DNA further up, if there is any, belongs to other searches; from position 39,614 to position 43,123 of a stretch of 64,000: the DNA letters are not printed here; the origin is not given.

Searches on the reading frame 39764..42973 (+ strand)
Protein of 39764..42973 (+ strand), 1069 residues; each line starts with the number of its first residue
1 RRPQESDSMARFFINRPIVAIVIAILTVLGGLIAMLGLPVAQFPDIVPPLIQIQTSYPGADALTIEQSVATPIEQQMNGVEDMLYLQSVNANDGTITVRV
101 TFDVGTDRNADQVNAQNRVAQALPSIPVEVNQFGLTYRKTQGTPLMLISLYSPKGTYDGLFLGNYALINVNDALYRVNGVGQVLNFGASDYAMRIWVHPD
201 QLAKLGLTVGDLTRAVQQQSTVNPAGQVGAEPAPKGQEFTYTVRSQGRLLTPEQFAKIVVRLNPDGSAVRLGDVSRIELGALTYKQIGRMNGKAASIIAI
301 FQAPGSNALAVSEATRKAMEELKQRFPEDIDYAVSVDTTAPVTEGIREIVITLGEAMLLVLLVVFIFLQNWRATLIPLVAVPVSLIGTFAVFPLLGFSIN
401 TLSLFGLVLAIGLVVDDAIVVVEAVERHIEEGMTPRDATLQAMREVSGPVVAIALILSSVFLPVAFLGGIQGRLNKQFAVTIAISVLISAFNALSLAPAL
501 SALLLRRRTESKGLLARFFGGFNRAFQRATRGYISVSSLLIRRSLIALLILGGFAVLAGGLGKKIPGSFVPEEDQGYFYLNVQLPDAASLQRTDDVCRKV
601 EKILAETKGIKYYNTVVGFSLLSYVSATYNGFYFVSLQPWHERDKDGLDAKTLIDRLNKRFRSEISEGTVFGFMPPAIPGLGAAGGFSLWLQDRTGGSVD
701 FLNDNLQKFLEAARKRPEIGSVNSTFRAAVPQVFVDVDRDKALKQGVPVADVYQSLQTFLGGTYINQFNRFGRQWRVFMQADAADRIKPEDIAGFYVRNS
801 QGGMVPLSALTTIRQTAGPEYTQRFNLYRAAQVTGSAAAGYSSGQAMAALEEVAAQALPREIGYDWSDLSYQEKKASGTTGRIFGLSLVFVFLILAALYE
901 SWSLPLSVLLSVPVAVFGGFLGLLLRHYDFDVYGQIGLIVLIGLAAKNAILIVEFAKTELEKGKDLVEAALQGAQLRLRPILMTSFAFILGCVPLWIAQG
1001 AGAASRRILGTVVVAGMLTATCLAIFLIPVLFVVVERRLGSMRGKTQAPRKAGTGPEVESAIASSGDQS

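Call 45: search_protein_families(library=pfam, proteins=[window:39764-42973:+], max_evalue=0.001)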
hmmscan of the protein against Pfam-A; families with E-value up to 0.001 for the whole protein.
window:39764-42973:+ (1069 aa): 3 families
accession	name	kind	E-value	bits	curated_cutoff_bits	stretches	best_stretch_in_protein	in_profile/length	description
PF00873.25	ACR_tran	-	0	1096.9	28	1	9-1035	1-1020/1021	AcrB/AcrD/AcrF family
PF03176.21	MMPL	-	7.3e-13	48.6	20.5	1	292-509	85-309/333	MMPL family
PF02355.23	SecD_SecF_C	-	7e-07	29.3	20.5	1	346-504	30-186/189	Protein export membrane protein SecD/SecF, C-terminal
